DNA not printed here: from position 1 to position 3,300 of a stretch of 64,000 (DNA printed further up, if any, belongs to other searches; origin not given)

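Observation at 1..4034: Hachiman-like defence pair at the window edge: small PD-(D/E)xK-like protein translationally coupled (ATGA) to a large DExH helicase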

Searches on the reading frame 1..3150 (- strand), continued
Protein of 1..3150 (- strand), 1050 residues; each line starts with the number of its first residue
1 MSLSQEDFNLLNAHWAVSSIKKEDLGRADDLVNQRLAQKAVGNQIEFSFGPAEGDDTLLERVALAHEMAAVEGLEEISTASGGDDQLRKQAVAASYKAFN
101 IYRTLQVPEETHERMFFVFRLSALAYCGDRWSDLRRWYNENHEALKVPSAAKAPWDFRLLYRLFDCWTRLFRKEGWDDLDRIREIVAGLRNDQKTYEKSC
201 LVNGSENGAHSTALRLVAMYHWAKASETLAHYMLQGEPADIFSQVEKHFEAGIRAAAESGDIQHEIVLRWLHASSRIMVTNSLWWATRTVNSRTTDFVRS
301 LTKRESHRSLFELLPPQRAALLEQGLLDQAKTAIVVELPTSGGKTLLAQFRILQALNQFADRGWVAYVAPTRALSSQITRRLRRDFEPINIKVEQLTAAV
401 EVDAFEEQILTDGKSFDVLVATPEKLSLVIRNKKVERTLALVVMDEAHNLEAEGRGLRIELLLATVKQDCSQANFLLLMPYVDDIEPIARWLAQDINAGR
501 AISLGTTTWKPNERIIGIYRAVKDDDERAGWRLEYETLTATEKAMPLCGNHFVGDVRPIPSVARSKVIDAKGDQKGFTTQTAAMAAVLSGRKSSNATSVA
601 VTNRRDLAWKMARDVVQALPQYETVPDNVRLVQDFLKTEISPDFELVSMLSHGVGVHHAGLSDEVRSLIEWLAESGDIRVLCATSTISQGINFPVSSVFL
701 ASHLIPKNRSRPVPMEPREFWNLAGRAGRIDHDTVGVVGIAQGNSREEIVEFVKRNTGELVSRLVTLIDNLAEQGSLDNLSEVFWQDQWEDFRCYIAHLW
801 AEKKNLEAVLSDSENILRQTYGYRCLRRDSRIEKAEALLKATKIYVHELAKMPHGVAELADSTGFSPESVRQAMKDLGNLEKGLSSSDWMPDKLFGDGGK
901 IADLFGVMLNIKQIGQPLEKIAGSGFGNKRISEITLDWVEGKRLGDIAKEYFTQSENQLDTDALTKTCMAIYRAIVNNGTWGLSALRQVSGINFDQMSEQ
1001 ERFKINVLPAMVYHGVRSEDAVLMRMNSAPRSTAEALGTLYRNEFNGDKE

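Call 67: search_protein_families(library=pfam, alignment_id=A4, max_evalue=10)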
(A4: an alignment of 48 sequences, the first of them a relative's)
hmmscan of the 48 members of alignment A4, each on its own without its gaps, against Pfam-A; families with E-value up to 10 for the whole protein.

A. member 1, P0245 (263 aa): 0 families

B. families by the number of members that match (of 48 scanned): 29 families (the first 25 are shown)
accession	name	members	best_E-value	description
PF08878.16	HamA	7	0.00036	HamA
PF13869.12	NUDIX_2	2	0.048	Nucleotide hydrolase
PF03690.18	MYG1_exonuc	1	0.0081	Uncharacterised protein family (UPF0160)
PF20276.3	CTD1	1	0.031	C-terminal domain 1 of the ABC-three component (ABC-3C) systems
PF13934.12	ELYS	1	0.043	Nuclear pore complex assembly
PF19361.4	DUF5937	1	0.054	Family of unknown function (DUF5937)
PF18732.6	HEPN_AbiA_CTD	1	0.06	HEPN like, Abia C-terminal domain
PF04969.22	CS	1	0.061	CS domain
PF18210.6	Knl1_RWD_C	1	0.062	Knl1 RWD C-terminal domain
PF08453.16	Peptidase_M9_N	1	0.068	Peptidase family M9 N-terminal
PF11264.13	ThylakoidFormat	1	0.086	Thylakoid formation protein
PF12645.13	HTH_16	1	0.095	Helix-turn-helix domain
PF02393.21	US22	1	0.12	US22 like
PF02657.20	SufE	1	0.14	Fe-S metabolism associated domain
PF24731.1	DUF7683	1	0.14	Domain of unknown function (DUF7683)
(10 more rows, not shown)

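Call 68: fold_search(model_id=the predicted structure, library=pdb)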
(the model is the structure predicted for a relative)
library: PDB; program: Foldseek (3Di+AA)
matches with E <= 10: 1067; with E <= 0.001: 169
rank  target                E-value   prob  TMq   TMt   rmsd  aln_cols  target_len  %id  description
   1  8vxa_A                1.1e-16  1.00  0.21  0.20  27.2      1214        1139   15  Structure of HamB-DNA complex, conformation 1, from the Escherichia coli Hachiman defense system (released 2024-03-13)
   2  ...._B                2.6e-16  1.00  0.21  0.20  28.2      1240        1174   16  Structure of HamAB apo complex from the Escherichia coli Hachiman defense system (released 2024-03-13)
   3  2p6r_A                3.9e-13  1.00  0.18  0.24  21.1       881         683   17  Crystal structure of superfamily 2 helicase Hel308 in complex with unwound DNA (released 2007-06-12)
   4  2p6u                  4.0e-12  1.00  0.19  0.26  21.3       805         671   17  Apo structure of the Hel308 superfamily 2 helicase (released 2007-06-12)
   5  9bh7_A                1.5e-11  1.00  0.21  0.27  20.5       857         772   17  Human DNA polymerase theta helicase domain dimer in the apo form (released 2024-05-01)
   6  9b15_B                1.8e-11  1.00  0.18  0.25  21.5       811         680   18  Superfamily 2 helicase Hel308 containing the beta-hairpin from DNA pol theta helicase-like domain (released 2025-03-19)
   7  9b15_A                2.2e-11  1.00  0.18  0.25  21.4       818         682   18  Superfamily 2 helicase Hel308 containing the beta-hairpin from DNA pol theta helicase-like domain (released 2025-03-19)
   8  2zj8                  2.3e-11  1.00  0.18  0.24  21.2       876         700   15  Archaeal DNA helicase Hjm apo state in form 2 (released 2009-02-10)
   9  5a9j_C                2.6e-11  1.00  0.20  0.25  21.2       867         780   16  Crystal structure of the Helicase domain of human DNA polymerase theta, apo-form (released 2015-12-16)
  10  5o9z_C                2.6e-11  1.00  0.17  0.12  19.7       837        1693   16  Cryo-EM structure of a pre-catalytic human spliceosome primed for activation (B complex) (released 2017-08-16)
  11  5a9j_B                3.5e-11  1.00  0.18  0.23  21.5       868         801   17  Crystal structure of the Helicase domain of human DNA polymerase theta, apo-form (released 2015-12-16)
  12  9bha_B                4.3e-11  1.00  0.19  0.23  21.8       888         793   17  Human DNA polymerase theta helicase domain dimer bound to DNA in the microhomology annealed conformation (released 2024-05-01)
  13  5aga                  6.4e-11  1.00  0.19  0.24  22.3       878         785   16  Crystal structure of the Helicase domain of human DNA polymerase theta in complex with AMPPNP (released 2015-02-25)
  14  9bh6_A                7.0e-11  1.00  0.20  0.25  21.3       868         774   18  Human DNA polymerase theta helicase domain tetramer in the apo form (released 2024-05-01)
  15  8h6k_5D               9.7e-11  1.00  0.18  0.13  19.5       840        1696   15  Cryo-EM structure of human exon-defined spliceosome in the mature B state. (released 2024-05-01)
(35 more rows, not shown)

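Call 69: search_solved_structures(query=A4, max_evalue=10, show_alignments=3)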
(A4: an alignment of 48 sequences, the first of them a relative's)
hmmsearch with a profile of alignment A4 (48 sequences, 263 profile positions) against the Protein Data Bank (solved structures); distinct sequences matched with E-value up to 10: 2.
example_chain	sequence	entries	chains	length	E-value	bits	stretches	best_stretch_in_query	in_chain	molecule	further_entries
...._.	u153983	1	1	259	0.64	12.2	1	51-138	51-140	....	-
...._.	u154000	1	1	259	1.1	11.4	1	51-134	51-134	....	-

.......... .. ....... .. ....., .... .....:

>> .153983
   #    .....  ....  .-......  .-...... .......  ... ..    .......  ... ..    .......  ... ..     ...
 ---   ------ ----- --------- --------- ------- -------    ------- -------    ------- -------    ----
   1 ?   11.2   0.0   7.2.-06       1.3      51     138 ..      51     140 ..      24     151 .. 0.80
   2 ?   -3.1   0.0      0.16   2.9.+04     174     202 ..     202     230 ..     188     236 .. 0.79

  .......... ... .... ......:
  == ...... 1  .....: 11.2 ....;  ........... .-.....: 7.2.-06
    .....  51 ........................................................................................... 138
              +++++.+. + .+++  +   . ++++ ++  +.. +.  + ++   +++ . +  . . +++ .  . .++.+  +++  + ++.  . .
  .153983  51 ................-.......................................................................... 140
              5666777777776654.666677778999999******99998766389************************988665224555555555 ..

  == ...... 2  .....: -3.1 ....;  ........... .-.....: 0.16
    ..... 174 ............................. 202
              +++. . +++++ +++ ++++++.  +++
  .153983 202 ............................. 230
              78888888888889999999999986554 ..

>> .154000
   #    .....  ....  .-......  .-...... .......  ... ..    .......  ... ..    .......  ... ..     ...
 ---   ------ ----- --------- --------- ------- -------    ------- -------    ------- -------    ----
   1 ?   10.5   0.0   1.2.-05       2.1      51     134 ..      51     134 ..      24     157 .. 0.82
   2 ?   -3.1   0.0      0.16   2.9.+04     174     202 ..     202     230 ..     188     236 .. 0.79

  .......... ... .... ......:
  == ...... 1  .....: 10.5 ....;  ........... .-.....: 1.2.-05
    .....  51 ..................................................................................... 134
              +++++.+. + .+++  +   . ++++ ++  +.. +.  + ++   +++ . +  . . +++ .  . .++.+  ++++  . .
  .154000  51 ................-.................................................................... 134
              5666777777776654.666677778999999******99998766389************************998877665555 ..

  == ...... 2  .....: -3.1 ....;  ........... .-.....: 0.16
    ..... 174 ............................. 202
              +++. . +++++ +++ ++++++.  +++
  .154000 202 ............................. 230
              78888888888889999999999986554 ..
